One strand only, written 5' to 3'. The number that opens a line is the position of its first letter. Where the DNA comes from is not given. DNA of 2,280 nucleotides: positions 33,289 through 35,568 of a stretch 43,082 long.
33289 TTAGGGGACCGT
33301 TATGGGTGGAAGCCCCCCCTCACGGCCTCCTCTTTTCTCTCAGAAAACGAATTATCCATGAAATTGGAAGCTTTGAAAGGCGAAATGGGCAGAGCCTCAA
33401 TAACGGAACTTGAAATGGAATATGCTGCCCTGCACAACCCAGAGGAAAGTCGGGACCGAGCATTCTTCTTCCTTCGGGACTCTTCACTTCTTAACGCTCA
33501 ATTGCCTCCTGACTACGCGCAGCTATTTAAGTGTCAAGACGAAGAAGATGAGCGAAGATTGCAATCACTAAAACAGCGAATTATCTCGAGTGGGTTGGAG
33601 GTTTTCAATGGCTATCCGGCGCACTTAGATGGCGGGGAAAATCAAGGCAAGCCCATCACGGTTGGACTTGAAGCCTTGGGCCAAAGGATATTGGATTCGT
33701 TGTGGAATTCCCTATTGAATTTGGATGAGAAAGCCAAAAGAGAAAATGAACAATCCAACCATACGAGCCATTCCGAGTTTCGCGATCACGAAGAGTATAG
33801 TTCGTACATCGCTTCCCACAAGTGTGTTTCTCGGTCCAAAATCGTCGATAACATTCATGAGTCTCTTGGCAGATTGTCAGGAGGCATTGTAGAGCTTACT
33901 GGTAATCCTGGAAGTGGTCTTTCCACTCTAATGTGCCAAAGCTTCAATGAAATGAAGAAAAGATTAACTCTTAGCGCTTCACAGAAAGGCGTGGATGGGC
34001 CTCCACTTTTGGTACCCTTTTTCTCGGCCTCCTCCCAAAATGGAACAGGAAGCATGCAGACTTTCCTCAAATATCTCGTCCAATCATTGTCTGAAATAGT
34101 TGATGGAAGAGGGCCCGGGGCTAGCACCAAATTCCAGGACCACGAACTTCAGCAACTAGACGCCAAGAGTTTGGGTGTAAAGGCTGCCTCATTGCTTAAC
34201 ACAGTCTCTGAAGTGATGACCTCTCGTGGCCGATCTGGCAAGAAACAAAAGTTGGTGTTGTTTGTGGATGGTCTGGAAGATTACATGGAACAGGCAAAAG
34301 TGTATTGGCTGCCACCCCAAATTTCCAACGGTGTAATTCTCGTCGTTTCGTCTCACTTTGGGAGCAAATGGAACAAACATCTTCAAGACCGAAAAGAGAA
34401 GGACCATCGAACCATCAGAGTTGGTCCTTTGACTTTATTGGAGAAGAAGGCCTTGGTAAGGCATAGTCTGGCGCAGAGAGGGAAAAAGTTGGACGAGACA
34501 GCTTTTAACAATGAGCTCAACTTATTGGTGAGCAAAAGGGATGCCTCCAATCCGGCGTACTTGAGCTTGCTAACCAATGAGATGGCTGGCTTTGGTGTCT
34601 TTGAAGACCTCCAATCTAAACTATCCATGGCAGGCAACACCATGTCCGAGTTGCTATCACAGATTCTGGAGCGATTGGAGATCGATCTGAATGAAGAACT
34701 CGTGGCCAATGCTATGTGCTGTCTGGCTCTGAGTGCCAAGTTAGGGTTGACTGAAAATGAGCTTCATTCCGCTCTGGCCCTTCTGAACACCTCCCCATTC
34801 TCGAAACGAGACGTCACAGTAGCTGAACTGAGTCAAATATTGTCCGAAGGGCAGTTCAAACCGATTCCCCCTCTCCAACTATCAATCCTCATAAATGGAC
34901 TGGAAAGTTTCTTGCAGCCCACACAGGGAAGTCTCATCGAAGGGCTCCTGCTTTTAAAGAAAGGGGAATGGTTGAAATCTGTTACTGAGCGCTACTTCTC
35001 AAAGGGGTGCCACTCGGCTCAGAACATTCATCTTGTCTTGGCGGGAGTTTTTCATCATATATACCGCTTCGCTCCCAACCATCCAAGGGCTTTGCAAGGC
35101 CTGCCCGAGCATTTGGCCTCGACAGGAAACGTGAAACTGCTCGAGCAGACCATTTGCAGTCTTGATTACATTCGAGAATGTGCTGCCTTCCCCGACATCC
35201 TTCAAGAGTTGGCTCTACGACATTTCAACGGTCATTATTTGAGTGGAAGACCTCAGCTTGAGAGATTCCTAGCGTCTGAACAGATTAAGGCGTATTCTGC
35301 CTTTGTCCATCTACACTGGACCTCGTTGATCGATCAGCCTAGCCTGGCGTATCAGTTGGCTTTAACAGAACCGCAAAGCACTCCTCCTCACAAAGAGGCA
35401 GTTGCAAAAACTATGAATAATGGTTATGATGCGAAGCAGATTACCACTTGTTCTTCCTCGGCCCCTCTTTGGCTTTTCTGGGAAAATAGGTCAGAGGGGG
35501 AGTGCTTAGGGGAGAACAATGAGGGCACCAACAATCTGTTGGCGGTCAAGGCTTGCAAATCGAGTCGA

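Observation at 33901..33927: TEP1 NACHT P-loop lacks the invariant Walker-A lysine (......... instead of GxxGxGKT)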

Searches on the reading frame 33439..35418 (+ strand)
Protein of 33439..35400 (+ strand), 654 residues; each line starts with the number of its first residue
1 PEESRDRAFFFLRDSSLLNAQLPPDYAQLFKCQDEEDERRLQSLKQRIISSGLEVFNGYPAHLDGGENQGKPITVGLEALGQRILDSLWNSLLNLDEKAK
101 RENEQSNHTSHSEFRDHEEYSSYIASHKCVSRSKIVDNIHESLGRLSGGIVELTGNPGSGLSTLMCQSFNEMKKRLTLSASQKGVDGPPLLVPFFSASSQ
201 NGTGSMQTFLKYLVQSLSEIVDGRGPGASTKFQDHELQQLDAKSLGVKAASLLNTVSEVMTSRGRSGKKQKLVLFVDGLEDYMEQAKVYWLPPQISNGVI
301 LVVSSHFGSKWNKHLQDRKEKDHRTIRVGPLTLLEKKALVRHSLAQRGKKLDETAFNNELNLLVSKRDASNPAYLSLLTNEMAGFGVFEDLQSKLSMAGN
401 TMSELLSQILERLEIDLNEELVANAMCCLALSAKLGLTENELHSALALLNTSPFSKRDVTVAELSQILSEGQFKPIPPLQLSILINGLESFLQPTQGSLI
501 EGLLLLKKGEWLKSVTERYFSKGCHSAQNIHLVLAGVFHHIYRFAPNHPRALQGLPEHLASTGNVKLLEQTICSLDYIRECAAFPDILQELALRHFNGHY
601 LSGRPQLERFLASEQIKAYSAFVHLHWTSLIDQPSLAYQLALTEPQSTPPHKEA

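Call 6: search_protein_families(library=pfam, proteins=[window:33439-35400:+], max_evalue=10)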
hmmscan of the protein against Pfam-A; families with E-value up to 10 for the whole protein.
window:33439-35400:+ (654 aa): 5 families
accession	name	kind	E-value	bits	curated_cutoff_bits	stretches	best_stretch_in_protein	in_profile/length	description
PF24883.2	NPHP3_N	-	3.9e-05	24.3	24.8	1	150-286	24-140/164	Nephrocystin 3, N-terminal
PF13191.12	AAA_16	-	6.4e-05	23.9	32.6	1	129-282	2-144/167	AAA ATPase domain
PF25469.1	HTH_NWD1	-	0.014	15.7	27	1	396-447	10-60/125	NWD1-like, winged helix-turn-helix domain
PF13401.12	AAA_22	-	0.093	13.5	27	1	148-277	5-91/130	AAA domain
PF12816.13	TPR_Vps8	-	0.12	12.4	27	1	548-577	19-48/200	Vps8 central TPR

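Call 29: search_protein_representatives(protein=window:33706-35418:+)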
Query: 571 residues. Proteins with E-value up to 0.001 (for the whole library): 1359; up to 1e-10: 234; up to 1e-30: 16. The best 150 are listed.
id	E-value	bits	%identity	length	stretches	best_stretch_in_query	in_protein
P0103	0.0e+00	1263.7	100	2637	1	1-571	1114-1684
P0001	1.1e-90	321.3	40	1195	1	21-557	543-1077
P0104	3.5e-90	319.6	40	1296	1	28-560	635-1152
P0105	1.4e-84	301.1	38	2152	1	12-559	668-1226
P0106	1.8e-47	178.6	31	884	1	21-566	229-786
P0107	1.5e-46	175.5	32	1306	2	1-353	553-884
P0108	3.9e-44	167.6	33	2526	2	182-558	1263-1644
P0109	3.9e-43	164.3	35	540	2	181-354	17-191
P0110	9.9e-42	159.7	35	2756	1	180-567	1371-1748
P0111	4.3e-39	151.0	34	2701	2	180-566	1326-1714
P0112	1.5e-35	139.3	31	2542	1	180-559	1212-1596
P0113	1.7e-34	135.8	32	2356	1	161-561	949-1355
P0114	1.6e-33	132.6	35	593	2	182-356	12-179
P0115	1.3e-32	129.5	32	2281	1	180-569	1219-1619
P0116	4.2e-32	127.9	31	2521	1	23-559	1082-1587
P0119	6.4e-30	120.7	30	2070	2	174-558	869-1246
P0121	2.4e-27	112.2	30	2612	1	161-564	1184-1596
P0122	4.2e-27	111.4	33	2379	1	31-450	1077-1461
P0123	4.4e-27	111.4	33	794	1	183-552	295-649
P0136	3.0e-22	95.4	28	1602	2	178-559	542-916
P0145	5.4e-21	91.3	31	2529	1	179-491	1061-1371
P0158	4.1e-19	85.0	31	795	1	182-558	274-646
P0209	7.0e-15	71.1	31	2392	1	187-363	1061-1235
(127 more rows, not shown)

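Call 32: list_cluster_members(proteins=[P0103, P0104, P0105, P0106, P0107, P0119, P0123, P0136, P0158, P0209])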
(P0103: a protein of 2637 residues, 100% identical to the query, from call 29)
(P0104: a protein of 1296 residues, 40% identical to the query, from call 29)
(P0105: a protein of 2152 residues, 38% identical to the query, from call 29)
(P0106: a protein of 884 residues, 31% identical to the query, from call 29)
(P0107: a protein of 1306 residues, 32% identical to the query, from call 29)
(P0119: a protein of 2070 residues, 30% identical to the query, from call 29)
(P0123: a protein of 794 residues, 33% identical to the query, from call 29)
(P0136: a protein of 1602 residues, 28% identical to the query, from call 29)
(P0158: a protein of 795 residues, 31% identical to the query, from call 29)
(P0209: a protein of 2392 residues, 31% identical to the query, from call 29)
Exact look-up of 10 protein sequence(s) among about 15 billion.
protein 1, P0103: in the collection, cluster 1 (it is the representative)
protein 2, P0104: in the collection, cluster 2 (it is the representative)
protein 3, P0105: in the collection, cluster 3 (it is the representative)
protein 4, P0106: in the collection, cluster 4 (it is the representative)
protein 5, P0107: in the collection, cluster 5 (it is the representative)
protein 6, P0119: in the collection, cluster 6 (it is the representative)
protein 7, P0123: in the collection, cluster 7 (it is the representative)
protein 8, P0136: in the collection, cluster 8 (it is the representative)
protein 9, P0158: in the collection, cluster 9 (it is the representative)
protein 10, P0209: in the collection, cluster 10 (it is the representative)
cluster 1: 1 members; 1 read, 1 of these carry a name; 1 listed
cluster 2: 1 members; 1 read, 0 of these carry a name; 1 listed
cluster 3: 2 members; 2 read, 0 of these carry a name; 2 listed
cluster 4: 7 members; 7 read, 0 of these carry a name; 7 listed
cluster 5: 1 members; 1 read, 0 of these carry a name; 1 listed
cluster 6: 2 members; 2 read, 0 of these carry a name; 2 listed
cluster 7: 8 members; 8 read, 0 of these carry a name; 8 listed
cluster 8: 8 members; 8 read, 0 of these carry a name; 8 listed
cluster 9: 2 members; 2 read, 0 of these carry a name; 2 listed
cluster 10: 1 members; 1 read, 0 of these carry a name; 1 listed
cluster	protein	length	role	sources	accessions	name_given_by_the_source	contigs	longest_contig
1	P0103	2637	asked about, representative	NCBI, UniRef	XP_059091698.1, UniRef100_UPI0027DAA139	telomerase protein component 1-like, partial [Tigriopus californicus] | telomerase protein component 1-like n=1 Tax=Tigriopus californicus TaxID=6832 ...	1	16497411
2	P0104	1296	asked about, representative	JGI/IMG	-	-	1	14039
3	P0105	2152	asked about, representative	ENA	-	-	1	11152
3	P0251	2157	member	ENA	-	-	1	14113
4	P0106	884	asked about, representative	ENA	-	-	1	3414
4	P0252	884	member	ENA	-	-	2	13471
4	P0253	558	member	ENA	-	-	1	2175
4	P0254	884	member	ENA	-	-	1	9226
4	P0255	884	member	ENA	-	-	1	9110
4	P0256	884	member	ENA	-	-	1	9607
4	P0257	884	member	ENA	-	-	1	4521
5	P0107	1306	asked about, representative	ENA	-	-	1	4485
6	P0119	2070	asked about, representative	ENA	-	-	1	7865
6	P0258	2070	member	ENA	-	-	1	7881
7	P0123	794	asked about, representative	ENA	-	-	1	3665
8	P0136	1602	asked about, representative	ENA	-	-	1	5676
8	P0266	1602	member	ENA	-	-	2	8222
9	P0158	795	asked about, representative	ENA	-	-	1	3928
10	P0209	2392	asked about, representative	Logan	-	-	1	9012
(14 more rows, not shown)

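Call 33: list_cluster_members(proteins=[P0108, P0110, P0111, P0112, P0113, P0115, P0121, P0122, P0116, P0145])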
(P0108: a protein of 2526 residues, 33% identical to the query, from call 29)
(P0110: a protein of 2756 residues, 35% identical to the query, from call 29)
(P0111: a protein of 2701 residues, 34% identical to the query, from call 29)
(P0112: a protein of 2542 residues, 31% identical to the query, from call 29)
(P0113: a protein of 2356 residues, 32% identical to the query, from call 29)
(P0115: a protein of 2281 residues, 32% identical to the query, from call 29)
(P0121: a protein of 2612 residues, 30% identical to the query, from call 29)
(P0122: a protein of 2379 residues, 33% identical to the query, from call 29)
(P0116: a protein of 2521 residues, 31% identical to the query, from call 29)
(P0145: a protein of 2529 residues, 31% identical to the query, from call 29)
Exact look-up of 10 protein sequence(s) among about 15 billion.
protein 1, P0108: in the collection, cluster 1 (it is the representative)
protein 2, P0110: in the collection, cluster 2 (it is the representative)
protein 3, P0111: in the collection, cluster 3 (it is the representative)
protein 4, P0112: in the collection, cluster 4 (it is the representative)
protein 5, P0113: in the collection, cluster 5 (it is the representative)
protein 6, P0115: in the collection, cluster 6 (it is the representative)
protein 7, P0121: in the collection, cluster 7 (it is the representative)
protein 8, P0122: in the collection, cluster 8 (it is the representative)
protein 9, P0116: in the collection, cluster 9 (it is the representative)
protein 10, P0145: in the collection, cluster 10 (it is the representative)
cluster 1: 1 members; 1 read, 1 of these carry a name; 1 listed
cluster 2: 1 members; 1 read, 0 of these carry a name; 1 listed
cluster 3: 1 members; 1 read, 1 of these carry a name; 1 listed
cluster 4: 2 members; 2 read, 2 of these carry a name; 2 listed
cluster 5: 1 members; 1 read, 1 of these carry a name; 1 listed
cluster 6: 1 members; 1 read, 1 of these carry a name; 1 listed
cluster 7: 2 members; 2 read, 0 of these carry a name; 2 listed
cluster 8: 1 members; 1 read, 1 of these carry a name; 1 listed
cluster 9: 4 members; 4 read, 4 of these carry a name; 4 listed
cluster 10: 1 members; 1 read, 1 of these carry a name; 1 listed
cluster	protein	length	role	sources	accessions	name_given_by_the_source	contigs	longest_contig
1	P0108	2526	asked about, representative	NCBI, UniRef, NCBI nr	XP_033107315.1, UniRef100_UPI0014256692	telomerase protein component 1-like [Anneissia japonica] | telomerase protein component 1-like n=1 Tax=Anneissia japonica TaxID=1529436 ...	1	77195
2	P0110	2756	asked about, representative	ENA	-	-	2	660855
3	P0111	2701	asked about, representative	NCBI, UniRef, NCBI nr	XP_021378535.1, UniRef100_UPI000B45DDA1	telomerase protein component 1-like [Mizuhopecten yessoensis] | telomerase protein component 1-like n=1 Tax=Mizuhopecten yessoensis TaxID=6573 ...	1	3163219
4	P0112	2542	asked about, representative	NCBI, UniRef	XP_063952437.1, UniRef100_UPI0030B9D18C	telomerase protein component 1-like isoform X2 [Lytechinus pictus] | telomerase protein component 1-like isoform X2 n=1 Tax=Lytechinus pictus TaxID=7653 ...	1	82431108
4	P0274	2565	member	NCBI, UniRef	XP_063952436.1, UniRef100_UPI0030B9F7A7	telomerase protein component 1-like isoform X1 [Lytechinus pictus] | telomerase protein component 1-like isoform X1 n=1 Tax=Lytechinus pictus TaxID=7653 ...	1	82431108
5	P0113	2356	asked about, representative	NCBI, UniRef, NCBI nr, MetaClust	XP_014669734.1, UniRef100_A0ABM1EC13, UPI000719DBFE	PREDICTED: telomerase protein component 1-like [Priapulus caudatus] | Telomerase protein component 1-like n=1 Tax=Priapulus caudatus TaxID=37621 ... | status=active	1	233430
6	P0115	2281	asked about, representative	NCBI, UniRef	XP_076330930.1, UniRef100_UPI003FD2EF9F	telomerase protein component 1-like [Tachypleus tridentatus] | telomerase protein component 1-like n=1 Tax=Tachypleus tridentatus TaxID=6853 ...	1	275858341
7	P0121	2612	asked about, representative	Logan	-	-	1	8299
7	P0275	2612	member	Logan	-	-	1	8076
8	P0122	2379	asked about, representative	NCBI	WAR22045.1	TEP1-like protein, partial [Mya arenaria]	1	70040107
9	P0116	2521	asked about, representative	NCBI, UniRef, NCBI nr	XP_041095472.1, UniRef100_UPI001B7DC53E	telomerase protein component 1 isoform X2 [Polyodon spathula] | telomerase protein component 1 isoform X2 n=1 Tax=Polyodon spathula TaxID=7913 ...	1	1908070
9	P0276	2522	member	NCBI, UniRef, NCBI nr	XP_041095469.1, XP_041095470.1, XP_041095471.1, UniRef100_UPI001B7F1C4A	telomerase protein component 1 isoform X1 [Polyodon spathula] | telomerase protein component 1 isoform X1 n=1 Tax=Polyodon spathula TaxID=7913 ...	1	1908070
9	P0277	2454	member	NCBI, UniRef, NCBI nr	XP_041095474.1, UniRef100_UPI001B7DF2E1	telomerase protein component 1 isoform X4 [Polyodon spathula] | telomerase protein component 1 isoform X4 n=1 Tax=Polyodon spathula TaxID=7913 ...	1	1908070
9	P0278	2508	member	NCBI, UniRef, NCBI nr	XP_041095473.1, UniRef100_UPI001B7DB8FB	telomerase protein component 1 isoform X3 [Polyodon spathula] | telomerase protein component 1 isoform X3 n=1 Tax=Polyodon spathula TaxID=7913 ...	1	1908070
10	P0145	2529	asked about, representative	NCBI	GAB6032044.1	Telomerase protein component 1 [Chamberlinius hualienensis]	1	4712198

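Call 34: find_encoding_contigs(protein=P0119, flank=3000, max_places=2)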
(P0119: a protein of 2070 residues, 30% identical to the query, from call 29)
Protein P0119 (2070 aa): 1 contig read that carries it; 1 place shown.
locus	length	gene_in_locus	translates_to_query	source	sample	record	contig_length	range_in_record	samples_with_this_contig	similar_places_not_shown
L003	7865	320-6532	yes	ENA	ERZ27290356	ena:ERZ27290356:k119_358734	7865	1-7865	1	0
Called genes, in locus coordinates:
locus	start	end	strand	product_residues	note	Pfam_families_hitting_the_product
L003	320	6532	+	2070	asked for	PF05731:TROVE, PF13271:DUF4062, PF23381:Beta-prop_IFT122_1st, PF24814:WD40_Prp19, PF24817:WD40_WDHD1_1st, PF25173:Beta-prop_WDR3_1st, PF25174:Beta-prop_THOC3, PF24807:WD40_CDC20-Fz, +22 more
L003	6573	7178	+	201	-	-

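Call 35: find_encoding_contigs(protein=P0105, flank=3000, max_places=2)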
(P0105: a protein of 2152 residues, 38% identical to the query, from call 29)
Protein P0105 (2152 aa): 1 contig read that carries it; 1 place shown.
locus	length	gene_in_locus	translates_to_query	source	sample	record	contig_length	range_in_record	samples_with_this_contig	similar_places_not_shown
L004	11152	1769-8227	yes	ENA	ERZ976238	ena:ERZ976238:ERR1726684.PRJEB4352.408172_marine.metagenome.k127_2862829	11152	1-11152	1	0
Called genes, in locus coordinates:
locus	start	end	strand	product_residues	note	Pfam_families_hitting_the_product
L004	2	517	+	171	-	?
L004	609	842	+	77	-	-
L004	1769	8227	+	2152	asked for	PF05731:TROVE, PF13271:DUF4062, PF24807:WD40_CDC20-Fz, PF25171:Beta-prop_WDR36-Utp21_1st, PF25173:Beta-prop_WDR3_1st, PF25174:Beta-prop_THOC3, PF23381:Beta-prop_IFT122_1st, PF24814:WD40_Prp19, +26 more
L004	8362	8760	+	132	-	-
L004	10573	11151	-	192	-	?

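Call 36: find_encoding_contigs(protein=P0209, flank=3000, max_places=2)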
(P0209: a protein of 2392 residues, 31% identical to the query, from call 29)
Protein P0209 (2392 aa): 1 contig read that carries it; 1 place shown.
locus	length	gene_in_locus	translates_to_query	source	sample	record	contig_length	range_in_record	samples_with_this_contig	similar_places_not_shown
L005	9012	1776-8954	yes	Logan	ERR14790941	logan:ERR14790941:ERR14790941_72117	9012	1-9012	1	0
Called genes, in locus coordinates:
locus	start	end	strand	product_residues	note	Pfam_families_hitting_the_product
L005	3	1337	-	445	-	?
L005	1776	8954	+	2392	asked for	PF05731:TROVE, PF13271:DUF4062, PF00400:WD40, PF13570:Beta-prop_ACSF4, PF23381:Beta-prop_IFT122_1st, PF23414:Beta-prop_EML_2, PF24105:Beta-prop_CAF1B_HIR1, PF24782:WD40_MABP1-WDR62_2nd, +117 more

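Call 60: find_encoding_contigs(protein=P0136, flank=4000, max_places=4)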
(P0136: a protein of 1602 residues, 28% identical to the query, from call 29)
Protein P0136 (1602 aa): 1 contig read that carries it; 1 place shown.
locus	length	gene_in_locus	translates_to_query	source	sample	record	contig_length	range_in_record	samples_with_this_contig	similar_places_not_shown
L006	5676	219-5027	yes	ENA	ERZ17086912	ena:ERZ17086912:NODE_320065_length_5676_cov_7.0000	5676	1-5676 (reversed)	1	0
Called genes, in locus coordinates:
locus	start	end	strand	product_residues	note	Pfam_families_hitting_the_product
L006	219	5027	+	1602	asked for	PF13271:DUF4062, PF24017:Beta-prop_SCAP, PF24796:WDR55, PF24807:WD40_CDC20-Fz, PF25047:Beta-prop_TEP1_2nd, PF25175:Beta-prop_WDR5, PF23381:Beta-prop_IFT122_1st, PF24807:WD40_CDC20-Fz, +27 more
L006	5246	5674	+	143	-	?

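Call 61: find_encoding_contigs(protein=P0106, flank=6000, max_places=4)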
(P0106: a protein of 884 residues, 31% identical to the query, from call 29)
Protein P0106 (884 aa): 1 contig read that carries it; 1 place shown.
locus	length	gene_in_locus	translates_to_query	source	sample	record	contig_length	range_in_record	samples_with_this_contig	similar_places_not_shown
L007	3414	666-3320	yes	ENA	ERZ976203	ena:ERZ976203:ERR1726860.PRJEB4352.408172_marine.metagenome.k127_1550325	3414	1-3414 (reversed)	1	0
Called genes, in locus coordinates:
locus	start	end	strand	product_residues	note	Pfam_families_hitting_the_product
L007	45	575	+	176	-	-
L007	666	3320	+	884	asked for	PF13271:DUF4062 (weak)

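Call 73: find_encoding_contigs(protein=P0251, flank=200, max_places=1)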
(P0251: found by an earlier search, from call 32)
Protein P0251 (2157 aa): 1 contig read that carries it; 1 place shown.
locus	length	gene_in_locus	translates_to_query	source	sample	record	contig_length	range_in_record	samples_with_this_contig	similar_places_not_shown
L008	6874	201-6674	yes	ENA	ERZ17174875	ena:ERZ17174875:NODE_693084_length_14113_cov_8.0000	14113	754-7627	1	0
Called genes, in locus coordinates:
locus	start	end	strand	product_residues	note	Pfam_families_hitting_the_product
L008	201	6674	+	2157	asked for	PF05731:TROVE, PF13271:DUF4062, PF24807:WD40_CDC20-Fz, PF25171:Beta-prop_WDR36-Utp21_1st, PF25173:Beta-prop_WDR3_1st, PF25174:Beta-prop_THOC3, PF23381:Beta-prop_IFT122_1st, PF24814:WD40_Prp19, +24 more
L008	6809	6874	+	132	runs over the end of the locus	-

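Call 74: find_encoding_contigs(protein=P0266, flank=200, max_places=1)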
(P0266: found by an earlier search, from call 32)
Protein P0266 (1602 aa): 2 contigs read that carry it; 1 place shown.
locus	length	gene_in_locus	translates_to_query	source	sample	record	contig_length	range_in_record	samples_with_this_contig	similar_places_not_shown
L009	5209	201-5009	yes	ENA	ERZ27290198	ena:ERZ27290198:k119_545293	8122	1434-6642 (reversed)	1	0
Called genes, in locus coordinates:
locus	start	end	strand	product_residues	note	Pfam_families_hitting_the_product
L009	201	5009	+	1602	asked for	PF13271:DUF4062, PF24017:Beta-prop_SCAP, PF24796:WDR55, PF24807:WD40_CDC20-Fz, PF25173:Beta-prop_WDR3_1st, PF25175:Beta-prop_WDR5, PF23381:Beta-prop_IFT122_1st, PF24807:WD40_CDC20-Fz, +28 more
